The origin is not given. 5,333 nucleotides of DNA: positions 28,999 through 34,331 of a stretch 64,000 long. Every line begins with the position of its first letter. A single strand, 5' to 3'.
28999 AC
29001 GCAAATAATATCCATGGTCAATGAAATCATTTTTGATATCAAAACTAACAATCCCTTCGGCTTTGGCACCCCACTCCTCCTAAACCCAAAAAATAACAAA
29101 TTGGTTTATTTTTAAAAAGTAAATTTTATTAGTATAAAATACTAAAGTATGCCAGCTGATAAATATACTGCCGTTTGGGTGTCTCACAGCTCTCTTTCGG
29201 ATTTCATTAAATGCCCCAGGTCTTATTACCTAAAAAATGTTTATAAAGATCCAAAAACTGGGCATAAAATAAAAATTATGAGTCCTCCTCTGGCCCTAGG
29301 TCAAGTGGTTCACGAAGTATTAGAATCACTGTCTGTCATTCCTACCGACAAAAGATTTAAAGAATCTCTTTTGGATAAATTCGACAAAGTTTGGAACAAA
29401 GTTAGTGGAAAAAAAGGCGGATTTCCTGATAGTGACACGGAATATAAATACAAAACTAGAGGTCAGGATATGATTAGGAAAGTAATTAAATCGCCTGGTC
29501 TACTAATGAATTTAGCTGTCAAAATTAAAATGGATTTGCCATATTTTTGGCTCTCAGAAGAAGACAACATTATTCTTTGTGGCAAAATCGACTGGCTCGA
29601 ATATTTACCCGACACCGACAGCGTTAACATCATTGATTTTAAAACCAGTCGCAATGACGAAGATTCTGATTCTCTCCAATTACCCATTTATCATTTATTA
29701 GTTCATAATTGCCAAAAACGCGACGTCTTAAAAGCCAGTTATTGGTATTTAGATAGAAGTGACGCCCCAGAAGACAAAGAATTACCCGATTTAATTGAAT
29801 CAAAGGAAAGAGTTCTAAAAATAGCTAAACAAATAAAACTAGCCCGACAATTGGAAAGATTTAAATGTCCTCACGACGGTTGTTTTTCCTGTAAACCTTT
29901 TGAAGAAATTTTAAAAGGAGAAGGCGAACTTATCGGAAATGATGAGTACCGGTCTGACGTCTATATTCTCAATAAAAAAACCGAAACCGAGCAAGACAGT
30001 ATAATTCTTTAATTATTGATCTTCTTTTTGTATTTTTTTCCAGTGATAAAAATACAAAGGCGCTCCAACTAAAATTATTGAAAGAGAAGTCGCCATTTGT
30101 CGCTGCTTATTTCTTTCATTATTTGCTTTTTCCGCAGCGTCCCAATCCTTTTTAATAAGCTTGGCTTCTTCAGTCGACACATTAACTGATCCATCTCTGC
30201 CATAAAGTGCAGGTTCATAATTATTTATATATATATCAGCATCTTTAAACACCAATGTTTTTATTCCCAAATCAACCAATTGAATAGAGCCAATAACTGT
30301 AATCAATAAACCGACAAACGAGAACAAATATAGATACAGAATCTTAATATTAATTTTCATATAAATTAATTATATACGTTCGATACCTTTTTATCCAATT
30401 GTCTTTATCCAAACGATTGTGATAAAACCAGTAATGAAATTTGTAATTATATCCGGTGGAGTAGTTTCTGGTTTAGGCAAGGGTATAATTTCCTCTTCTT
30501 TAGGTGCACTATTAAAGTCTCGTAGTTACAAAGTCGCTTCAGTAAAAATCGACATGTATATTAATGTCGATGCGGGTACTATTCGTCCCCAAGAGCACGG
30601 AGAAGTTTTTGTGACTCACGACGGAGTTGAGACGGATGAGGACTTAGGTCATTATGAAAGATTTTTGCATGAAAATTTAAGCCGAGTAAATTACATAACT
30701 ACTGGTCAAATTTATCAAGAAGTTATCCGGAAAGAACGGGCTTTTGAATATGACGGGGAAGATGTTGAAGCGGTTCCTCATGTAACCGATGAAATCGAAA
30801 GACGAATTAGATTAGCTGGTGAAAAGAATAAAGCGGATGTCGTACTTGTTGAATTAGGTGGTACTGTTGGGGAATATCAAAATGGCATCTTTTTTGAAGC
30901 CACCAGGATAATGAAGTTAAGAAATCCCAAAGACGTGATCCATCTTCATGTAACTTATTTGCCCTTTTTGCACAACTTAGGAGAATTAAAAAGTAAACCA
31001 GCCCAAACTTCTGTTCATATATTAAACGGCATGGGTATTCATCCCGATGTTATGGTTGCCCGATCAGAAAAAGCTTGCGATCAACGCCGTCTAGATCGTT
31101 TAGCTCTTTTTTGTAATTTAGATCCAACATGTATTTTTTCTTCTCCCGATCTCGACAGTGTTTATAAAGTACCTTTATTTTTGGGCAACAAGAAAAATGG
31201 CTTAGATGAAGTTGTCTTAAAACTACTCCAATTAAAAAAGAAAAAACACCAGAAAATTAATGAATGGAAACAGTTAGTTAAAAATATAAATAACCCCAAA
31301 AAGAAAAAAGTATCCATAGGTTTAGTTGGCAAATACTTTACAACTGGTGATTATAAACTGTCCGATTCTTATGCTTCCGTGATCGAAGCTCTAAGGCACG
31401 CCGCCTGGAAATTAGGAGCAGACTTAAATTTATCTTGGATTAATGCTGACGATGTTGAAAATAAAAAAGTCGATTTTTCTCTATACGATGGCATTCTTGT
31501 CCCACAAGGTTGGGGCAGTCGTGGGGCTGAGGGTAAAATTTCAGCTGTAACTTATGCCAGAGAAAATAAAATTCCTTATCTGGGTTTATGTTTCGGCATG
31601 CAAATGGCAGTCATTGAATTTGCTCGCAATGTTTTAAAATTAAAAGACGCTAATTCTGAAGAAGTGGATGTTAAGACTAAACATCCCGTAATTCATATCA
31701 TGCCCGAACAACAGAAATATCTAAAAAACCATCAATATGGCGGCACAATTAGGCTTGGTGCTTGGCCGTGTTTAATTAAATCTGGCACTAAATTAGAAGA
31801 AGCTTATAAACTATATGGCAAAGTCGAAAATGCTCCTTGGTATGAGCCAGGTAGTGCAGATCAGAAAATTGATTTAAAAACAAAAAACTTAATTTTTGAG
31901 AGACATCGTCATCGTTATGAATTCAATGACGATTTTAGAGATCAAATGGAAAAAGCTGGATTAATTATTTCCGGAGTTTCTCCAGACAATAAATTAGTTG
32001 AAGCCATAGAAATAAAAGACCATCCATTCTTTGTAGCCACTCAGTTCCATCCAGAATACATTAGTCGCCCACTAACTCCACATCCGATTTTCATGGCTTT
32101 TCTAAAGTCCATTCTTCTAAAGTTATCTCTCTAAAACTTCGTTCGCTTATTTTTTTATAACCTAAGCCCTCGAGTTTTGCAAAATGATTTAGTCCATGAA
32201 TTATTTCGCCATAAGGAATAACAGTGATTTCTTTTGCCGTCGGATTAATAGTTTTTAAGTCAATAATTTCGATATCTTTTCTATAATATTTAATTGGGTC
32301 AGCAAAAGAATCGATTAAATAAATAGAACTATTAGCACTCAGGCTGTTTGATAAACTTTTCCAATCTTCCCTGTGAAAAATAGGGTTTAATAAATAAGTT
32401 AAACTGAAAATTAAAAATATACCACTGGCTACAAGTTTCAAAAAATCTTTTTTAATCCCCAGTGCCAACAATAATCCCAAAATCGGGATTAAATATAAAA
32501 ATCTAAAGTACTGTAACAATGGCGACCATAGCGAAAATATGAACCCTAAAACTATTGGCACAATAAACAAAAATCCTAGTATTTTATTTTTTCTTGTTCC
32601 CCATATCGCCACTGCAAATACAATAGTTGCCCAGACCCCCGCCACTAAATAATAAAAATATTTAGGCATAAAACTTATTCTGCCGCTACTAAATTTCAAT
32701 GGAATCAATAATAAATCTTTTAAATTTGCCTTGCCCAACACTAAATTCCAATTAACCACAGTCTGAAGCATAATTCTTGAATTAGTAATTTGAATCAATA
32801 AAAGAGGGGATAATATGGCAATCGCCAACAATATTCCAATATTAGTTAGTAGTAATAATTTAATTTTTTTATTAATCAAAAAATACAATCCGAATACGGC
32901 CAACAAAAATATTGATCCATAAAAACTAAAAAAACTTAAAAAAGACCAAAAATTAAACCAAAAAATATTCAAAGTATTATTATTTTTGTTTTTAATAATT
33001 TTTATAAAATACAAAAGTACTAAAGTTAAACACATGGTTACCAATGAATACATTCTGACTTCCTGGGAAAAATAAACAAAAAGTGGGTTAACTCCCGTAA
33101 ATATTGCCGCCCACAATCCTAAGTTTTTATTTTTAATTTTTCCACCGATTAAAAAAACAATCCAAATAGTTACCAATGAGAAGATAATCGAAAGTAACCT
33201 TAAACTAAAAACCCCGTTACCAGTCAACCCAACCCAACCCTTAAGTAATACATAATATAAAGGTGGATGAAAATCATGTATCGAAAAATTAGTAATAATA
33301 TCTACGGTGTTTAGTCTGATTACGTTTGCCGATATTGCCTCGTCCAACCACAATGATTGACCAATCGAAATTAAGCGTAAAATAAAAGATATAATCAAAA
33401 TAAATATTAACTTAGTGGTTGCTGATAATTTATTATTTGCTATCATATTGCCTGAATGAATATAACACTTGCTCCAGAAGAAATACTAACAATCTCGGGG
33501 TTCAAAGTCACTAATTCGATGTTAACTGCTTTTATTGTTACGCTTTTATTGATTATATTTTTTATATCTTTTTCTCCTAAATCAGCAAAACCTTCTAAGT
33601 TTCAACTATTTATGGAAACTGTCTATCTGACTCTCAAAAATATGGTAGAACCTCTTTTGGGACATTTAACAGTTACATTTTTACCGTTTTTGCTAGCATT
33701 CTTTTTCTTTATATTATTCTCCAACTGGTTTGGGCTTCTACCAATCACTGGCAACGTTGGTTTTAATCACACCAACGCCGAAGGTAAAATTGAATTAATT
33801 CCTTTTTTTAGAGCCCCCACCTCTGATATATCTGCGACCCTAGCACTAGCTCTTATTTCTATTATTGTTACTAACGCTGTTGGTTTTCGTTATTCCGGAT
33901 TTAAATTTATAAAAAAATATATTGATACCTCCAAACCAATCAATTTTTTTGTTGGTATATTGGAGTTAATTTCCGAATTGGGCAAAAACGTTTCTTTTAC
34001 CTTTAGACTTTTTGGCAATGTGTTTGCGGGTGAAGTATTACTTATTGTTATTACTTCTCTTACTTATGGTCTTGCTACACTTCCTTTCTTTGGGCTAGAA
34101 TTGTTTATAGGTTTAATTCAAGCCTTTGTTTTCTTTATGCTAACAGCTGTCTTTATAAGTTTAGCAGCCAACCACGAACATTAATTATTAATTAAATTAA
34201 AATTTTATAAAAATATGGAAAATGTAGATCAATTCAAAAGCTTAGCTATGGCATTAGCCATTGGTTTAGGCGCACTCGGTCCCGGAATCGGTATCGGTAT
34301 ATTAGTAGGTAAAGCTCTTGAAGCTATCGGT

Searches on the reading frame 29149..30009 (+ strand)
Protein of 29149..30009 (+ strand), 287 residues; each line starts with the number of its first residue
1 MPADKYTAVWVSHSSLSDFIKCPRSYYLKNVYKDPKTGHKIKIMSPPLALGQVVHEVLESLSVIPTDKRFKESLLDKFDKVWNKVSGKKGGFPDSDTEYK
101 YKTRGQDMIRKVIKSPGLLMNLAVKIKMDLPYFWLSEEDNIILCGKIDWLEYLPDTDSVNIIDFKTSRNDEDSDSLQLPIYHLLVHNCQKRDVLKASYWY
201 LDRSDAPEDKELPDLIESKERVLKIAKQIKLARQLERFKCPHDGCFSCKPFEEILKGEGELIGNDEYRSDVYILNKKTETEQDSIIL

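Call 66: search_protein_families(library=pfam, proteins=[window:29149-30009:+], max_evalue=0.0001)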
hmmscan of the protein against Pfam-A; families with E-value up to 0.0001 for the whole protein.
window:29149-30009:+ (287 aa): 1 family
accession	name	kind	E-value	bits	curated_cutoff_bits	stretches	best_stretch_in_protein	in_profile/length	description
PF12705.13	PDDEXK_1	-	1.5e-21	77.9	22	1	11-239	2-230/247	PD-(D/E)XK nuclease superfamily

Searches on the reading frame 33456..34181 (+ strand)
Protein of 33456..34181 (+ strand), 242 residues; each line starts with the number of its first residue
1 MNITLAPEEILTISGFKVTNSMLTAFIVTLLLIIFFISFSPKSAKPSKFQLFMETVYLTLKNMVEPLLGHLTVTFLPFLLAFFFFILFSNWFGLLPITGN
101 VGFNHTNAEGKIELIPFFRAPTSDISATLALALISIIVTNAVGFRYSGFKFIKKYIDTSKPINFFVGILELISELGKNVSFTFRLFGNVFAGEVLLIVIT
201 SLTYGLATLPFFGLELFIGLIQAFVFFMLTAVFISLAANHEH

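Call 66: search_protein_families(library=pfam, proteins=[window:33456-34181:+], max_evalue=0.0001)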
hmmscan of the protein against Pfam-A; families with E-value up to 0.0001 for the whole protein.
window:33456-34181:+ (242 aa): 1 family
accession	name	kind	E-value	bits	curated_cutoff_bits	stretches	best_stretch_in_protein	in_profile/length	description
PF00119.25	ATP-synt_A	-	2.2e-44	152.3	33.9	1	22-235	1-217/217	ATP synthase A chain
